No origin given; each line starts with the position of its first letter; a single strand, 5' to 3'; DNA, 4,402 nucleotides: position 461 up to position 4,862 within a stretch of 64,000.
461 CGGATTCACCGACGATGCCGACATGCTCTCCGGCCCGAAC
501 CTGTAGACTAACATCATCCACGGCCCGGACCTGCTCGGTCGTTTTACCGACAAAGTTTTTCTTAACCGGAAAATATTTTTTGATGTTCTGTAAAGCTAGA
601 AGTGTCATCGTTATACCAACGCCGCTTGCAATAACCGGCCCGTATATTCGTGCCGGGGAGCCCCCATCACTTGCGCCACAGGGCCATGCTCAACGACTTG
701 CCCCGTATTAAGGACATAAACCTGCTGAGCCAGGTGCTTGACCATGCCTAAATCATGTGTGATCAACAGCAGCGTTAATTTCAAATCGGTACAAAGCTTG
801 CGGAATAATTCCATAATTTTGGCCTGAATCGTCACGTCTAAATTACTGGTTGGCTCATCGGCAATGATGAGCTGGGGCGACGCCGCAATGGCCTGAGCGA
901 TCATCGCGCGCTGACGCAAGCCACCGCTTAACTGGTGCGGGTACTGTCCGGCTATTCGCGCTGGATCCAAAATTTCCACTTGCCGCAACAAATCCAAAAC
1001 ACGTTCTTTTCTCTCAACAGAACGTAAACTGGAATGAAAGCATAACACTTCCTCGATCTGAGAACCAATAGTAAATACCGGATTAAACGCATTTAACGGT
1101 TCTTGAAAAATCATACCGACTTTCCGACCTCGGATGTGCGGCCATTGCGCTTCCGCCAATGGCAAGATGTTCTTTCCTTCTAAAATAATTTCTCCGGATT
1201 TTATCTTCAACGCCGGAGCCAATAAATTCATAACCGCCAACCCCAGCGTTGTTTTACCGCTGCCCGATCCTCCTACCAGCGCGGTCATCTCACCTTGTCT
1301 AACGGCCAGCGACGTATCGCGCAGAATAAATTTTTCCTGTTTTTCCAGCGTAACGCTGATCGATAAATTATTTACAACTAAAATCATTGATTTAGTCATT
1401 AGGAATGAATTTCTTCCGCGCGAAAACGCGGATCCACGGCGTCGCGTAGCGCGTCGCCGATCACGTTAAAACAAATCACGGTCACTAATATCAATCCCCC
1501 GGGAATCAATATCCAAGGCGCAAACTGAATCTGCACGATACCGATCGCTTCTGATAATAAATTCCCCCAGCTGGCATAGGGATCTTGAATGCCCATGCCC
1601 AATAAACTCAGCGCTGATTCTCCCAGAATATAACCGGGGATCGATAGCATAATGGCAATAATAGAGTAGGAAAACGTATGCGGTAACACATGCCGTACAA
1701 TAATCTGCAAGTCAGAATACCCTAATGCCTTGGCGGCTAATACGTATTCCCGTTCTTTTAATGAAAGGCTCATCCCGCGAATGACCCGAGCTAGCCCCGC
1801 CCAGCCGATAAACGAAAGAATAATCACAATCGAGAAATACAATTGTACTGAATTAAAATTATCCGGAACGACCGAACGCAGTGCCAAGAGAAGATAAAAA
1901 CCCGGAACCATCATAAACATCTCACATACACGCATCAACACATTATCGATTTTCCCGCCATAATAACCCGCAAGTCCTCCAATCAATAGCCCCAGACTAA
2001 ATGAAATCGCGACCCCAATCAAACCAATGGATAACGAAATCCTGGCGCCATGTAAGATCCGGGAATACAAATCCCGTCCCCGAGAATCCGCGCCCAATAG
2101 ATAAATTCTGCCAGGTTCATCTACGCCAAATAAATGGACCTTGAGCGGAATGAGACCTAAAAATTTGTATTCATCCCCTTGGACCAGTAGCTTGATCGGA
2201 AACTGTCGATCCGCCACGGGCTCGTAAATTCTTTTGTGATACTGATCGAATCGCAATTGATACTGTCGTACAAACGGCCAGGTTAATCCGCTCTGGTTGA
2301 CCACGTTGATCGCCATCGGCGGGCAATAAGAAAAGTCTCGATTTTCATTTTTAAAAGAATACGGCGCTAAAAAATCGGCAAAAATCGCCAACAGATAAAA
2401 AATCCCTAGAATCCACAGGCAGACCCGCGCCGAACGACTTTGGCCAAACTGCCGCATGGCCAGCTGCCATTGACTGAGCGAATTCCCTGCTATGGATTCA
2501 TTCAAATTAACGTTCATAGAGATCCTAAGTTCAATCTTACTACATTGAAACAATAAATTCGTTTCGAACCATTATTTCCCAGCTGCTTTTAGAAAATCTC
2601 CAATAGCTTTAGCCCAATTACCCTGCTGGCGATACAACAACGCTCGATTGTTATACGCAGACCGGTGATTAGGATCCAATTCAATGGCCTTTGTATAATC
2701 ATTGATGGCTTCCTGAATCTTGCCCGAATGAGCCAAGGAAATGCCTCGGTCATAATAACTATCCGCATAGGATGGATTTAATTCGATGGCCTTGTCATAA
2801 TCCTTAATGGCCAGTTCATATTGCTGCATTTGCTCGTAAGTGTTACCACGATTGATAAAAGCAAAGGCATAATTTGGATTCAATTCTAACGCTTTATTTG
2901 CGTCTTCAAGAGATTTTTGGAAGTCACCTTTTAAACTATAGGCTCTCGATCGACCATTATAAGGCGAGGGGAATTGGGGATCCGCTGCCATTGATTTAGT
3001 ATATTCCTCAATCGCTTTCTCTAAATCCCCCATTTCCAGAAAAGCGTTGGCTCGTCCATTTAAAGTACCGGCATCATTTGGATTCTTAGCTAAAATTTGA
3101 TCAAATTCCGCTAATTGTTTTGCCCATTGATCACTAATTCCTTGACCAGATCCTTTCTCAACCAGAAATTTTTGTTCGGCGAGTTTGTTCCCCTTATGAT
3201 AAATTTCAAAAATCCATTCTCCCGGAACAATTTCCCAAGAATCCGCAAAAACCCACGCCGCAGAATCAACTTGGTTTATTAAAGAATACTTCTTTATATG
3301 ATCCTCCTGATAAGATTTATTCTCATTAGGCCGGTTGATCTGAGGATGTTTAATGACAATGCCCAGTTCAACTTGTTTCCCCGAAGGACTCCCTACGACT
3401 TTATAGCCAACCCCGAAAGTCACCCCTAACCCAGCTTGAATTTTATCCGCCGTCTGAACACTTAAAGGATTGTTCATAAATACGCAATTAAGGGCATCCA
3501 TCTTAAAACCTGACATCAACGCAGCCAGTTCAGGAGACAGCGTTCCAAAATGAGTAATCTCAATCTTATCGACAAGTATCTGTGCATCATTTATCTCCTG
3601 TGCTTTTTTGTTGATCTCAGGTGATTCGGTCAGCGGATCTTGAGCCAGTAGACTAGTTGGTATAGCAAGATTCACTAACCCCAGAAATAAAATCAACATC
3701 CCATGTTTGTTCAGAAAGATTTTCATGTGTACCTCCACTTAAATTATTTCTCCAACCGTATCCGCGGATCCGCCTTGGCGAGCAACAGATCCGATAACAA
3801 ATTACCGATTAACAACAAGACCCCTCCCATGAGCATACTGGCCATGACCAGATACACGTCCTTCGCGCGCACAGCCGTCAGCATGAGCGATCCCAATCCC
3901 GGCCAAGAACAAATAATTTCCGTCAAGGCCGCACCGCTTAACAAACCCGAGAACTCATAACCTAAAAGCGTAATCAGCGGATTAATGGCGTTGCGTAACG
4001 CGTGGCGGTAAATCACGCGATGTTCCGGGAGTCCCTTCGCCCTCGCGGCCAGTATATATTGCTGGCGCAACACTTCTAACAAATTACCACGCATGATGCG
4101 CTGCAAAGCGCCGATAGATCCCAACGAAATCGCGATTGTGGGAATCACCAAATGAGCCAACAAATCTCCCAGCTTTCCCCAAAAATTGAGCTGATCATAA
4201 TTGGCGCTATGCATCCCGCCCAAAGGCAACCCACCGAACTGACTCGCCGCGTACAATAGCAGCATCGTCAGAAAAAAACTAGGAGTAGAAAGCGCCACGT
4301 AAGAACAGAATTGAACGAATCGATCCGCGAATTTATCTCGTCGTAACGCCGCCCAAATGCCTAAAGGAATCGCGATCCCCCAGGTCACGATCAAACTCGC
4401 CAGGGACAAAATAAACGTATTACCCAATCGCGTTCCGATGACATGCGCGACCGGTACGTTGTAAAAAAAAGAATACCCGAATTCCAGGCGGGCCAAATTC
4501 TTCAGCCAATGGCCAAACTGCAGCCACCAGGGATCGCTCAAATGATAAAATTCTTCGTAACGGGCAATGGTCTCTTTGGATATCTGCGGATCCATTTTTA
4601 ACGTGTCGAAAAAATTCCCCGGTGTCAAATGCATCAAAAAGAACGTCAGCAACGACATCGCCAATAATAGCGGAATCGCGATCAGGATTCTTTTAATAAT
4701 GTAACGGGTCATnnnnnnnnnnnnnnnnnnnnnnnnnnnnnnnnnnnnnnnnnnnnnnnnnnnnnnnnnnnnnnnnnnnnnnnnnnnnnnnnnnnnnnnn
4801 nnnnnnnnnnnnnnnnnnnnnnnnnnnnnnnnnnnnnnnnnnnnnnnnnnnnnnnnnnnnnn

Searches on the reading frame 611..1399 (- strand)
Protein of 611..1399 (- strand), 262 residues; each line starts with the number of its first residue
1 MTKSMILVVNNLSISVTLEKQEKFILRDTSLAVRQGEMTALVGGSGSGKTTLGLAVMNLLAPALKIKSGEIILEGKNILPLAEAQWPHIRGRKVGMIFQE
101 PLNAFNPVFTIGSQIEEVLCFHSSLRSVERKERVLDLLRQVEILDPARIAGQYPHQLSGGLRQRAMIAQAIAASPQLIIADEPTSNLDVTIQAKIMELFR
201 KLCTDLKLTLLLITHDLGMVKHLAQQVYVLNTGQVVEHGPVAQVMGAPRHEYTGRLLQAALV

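Call 5: search_protein_families(library=pfam, proteins=[window:611-1399:-], max_evalue=0.01)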
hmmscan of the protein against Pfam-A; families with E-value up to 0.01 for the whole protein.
window:611-1399:- (262 aa): 6 families
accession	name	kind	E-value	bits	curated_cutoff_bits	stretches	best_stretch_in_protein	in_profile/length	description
PF00005.33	ABC_tran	-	7.6e-28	98.3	25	1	26-185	1-137/137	ABC transporter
PF13304.12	AAA_21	-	1.4e-09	38.9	27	1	142-220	223-303/304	AAA domain, putative AbiEii toxin, Type IV TA system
PF13555.12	AAA_29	-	3.2e-05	24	27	1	31-66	17-52/61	P-loop containing region of AAA domain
PF02463.25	SMC_N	-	0.00018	21.5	40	1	35-231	23-213/220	RecF/RecN/SMC N terminal domain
PF13401.12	AAA_22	-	0.0038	18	27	1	35-212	4-120/130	AAA domain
PF09818.15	ABC_ATPase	-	0.0077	15.7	23.2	0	13-55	61-98/283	P-loop domain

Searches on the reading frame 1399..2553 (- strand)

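Call 5: search_protein_families(library=pfam, proteins=[window:1399-2553:-], max_evalue=0.01)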
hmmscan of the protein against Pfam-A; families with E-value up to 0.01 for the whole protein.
window:1399-2553:- (384 aa): 2 families
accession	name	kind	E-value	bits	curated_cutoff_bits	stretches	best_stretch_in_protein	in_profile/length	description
PF00528.27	BPD_transp_1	-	4.4e-30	105.2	26.4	1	188-378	1-183/184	Binding-protein-dependent transport system inner membrane component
PF12911.12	OppC_N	-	1.4e-13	50.9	23.9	1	27-79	1-53/53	N-terminal TM domain of oligopeptide transport permease C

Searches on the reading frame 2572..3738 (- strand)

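Call 5: search_protein_families(library=pfam, proteins=[window:2572-3738:-], max_evalue=0.01)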
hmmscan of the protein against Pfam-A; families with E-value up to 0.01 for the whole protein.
window:2572-3738:- (388 aa): 23 families
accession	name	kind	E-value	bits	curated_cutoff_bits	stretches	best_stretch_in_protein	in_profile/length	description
PF00515.34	TPR_1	-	1.5e-40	135.8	27.8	5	291-324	1-34/34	Tetratricopeptide repeat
PF07719.23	TPR_2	-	6e-37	123.1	27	5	291-323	1-33/34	Tetratricopeptide repeat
PF13431.12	TPR_17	-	1.7e-33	112.5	24.4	4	314-345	2-33/34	Tetratricopeptide repeat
PF13414.12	TPR_11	-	6.6e-31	106.2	26.8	4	298-334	1-37/42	TPR repeat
PF13181.12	TPR_8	-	1.4e-27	93.8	25.7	4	294-323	4-33/34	Tetratricopeptide repeat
PF13432.12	TPR_16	-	3.7e-26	91.6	32.7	5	329-386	1-57/65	Tetratricopeptide repeat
PF13371.12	TPR_9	-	2.8e-19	69.4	35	3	269-326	7-64/73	Tetratricopeptide repeat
PF13424.12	TPR_12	-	5e-19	68.7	30.1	2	293-355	5-75/77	Tetratricopeptide repeat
PF13428.12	TPR_14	-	1.1e-14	53.9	23.5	0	296-329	6-39/44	Tetratricopeptide repeat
PF14559.12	TPR_19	-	4.1e-13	49.9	25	2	336-379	2-45/68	Tetratricopeptide repeat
PF13176.12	TPR_7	-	2.9e-09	36.7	27.9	0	366-380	6-20/36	Tetratricopeptide repeat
PF12975.13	DUF3859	-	1.5e-08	35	24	1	95-193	28-123/123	Domain of unknown function (DUF3859)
PF25575.1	TPR_BSK1_C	-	3e-08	34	42.2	1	232-294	52-114/118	Serine/threonine-protein kinase BSK1-like, TPR repeats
PF13174.12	TPR_6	-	3.2e-08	34.1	26.3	0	294-322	3-31/33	Tetratricopeptide repeat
PF12569.14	NatA_aux_su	-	3.7e-08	33.2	33.3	1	300-360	201-261/515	N-terminal acetyltransferase A, auxiliary subunit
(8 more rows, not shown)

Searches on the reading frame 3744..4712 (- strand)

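Call 5: search_protein_families(library=pfam, proteins=[window:3744-4712:-], max_evalue=0.01)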
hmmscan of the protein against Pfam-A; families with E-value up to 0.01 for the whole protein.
window:3744-4712:- (322 aa): 2 families
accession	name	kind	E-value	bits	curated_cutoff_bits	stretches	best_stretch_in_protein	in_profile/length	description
PF00528.27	BPD_transp_1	-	4.6e-41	141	26.4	1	114-319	1-183/184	Binding-protein-dependent transport system inner membrane component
PF19300.4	BPD_transp_1_N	-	3.9e-07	30.7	23.8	1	1-74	1-73/114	Binding-prot-dependent transport system membrane comp, N-term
